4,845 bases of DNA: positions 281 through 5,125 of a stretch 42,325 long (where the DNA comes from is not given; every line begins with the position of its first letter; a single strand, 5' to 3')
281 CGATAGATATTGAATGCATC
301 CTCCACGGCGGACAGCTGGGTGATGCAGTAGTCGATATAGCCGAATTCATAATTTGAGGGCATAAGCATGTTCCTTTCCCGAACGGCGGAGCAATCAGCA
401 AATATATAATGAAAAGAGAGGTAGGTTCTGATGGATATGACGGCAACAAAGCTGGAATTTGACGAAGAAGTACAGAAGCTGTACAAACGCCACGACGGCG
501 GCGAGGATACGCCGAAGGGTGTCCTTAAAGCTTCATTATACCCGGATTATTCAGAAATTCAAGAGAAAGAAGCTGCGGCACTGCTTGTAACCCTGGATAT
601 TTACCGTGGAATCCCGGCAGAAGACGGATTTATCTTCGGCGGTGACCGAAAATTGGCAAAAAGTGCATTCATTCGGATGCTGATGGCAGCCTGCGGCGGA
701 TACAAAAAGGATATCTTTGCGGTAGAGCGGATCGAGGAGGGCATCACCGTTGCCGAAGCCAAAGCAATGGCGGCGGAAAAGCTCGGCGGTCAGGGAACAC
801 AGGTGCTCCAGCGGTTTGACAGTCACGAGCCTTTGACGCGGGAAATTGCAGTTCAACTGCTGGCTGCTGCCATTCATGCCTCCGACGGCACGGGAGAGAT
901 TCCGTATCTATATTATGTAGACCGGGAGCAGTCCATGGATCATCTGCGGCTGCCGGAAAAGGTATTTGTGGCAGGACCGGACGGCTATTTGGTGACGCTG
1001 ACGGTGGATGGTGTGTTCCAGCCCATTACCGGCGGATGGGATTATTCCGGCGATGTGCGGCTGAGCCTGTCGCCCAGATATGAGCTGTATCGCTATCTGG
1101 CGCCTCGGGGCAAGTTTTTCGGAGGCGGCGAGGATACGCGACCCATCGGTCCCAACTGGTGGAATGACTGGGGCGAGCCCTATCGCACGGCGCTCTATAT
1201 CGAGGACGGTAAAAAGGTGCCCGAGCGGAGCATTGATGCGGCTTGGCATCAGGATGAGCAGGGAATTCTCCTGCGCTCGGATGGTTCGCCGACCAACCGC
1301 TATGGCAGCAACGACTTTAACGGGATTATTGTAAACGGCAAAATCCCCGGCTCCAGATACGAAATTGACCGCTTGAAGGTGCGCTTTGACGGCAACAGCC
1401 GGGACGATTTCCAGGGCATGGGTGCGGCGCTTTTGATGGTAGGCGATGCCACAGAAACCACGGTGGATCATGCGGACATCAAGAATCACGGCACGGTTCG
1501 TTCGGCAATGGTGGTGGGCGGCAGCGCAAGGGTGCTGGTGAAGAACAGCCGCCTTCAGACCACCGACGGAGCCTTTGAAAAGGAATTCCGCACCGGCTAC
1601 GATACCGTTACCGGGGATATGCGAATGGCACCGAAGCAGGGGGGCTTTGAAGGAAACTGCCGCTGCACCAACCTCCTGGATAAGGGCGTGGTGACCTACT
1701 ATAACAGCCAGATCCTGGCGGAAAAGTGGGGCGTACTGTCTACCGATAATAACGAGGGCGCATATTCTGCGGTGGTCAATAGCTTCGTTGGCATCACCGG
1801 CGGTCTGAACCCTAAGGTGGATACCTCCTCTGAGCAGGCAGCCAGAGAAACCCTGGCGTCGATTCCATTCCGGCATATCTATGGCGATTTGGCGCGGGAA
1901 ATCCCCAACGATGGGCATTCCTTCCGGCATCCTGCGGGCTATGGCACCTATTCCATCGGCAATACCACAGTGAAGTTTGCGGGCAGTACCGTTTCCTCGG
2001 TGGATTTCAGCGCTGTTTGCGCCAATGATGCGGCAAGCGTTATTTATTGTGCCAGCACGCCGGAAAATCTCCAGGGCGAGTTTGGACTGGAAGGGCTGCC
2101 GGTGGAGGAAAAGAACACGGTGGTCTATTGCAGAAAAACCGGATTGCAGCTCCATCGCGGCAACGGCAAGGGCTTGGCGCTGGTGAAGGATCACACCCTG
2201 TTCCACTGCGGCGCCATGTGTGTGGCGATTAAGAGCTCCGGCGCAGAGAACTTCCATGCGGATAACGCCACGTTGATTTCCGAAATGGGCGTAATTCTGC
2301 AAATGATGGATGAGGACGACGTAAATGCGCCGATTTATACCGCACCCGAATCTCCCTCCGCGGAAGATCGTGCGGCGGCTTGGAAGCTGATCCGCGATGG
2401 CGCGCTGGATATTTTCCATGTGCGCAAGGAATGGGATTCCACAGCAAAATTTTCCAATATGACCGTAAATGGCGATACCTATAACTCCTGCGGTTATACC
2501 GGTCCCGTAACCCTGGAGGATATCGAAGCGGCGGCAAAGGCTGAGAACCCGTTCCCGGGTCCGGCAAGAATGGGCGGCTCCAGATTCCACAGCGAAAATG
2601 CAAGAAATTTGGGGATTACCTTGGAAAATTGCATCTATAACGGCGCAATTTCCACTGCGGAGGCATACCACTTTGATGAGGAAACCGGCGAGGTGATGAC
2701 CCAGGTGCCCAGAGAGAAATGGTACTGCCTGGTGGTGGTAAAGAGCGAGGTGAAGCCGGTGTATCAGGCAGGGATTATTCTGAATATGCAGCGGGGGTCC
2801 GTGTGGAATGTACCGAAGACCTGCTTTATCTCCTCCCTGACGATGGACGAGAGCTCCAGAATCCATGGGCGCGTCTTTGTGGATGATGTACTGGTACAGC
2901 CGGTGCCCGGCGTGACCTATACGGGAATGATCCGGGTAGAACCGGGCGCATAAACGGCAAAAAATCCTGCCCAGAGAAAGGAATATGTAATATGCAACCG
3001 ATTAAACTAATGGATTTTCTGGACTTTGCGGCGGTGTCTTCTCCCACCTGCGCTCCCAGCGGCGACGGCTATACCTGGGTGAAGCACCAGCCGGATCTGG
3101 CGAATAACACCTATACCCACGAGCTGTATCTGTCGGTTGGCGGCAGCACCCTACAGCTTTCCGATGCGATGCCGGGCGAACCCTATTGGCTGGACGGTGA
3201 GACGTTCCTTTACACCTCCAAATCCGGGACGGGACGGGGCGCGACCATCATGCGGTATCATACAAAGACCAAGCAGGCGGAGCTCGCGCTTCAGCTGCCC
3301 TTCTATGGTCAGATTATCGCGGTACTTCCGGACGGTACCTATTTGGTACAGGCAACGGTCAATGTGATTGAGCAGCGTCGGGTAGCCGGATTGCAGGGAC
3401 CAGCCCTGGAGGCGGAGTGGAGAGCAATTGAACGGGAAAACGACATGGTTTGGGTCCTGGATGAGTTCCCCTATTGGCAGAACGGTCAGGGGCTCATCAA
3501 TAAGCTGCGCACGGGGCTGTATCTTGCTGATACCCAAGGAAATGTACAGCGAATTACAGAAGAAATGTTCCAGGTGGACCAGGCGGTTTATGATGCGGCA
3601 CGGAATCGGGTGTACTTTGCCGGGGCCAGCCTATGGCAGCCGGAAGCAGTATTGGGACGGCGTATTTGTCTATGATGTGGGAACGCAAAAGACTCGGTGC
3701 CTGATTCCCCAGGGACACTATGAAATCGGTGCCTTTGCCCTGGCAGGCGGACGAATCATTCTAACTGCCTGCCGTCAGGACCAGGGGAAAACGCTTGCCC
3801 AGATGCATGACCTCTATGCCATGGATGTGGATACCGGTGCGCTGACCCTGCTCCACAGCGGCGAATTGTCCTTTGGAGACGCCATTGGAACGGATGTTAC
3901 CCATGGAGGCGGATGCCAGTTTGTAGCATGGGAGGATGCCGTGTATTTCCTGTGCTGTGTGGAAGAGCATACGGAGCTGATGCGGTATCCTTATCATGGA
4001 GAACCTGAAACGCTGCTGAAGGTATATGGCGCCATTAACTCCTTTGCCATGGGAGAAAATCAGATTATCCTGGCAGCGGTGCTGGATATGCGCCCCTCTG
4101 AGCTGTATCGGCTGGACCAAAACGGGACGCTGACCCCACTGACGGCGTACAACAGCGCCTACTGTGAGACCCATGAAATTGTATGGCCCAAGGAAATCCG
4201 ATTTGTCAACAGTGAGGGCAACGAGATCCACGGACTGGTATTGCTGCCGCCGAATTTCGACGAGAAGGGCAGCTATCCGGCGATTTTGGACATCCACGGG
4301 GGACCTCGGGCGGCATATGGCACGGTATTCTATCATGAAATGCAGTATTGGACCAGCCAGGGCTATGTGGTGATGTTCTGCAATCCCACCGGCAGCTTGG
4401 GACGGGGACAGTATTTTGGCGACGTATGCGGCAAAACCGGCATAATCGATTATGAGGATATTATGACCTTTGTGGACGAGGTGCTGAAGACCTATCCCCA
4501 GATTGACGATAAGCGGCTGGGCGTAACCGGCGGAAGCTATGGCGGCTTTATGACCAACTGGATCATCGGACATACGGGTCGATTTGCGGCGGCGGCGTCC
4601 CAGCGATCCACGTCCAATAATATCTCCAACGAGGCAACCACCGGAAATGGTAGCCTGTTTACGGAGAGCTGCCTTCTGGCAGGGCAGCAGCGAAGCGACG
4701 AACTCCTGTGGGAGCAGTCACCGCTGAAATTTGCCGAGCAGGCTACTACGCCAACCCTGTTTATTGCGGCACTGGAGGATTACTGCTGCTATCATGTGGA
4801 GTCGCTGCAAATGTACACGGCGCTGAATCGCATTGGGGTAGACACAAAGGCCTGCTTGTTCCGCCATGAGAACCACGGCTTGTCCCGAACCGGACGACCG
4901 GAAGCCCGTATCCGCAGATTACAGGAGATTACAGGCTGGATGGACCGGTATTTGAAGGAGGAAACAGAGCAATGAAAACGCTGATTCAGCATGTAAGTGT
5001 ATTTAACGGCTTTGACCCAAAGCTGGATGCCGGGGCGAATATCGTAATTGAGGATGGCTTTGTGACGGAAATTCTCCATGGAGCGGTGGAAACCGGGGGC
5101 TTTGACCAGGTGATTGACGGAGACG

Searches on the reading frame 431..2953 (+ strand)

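Call 7: search_protein_families(library=pfam, proteins=[window:431-2953:+], max_evalue=0.01)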
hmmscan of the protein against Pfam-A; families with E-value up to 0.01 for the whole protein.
window:431-2953:+ (840 aa): 1 family
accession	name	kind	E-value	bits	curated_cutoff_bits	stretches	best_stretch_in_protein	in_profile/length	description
PF13229.12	Beta_helix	-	0.0019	18.3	25.9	0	496-624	16-143/158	Right handed beta helix region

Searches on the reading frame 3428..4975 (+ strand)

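Call 7: search_protein_families(library=pfam, proteins=[window:3428-4975:+], max_evalue=0.01)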
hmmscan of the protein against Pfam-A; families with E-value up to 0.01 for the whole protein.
window:3428-4975:+ (515 aa): 3 families
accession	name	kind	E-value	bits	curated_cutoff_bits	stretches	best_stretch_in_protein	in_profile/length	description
PF00326.27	Peptidase_S9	-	1e-40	140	22.6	1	301-511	3-212/213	Prolyl oligopeptidase family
PF05448.18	AXE1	-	1.4e-07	31.1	21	1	256-376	58-190/321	Acetyl xylan esterase (AXE1)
PF02129.25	Peptidase_S15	-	0.00016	21.9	23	1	265-409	3-142/262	X-Pro dipeptidyl-peptidase (S15 family)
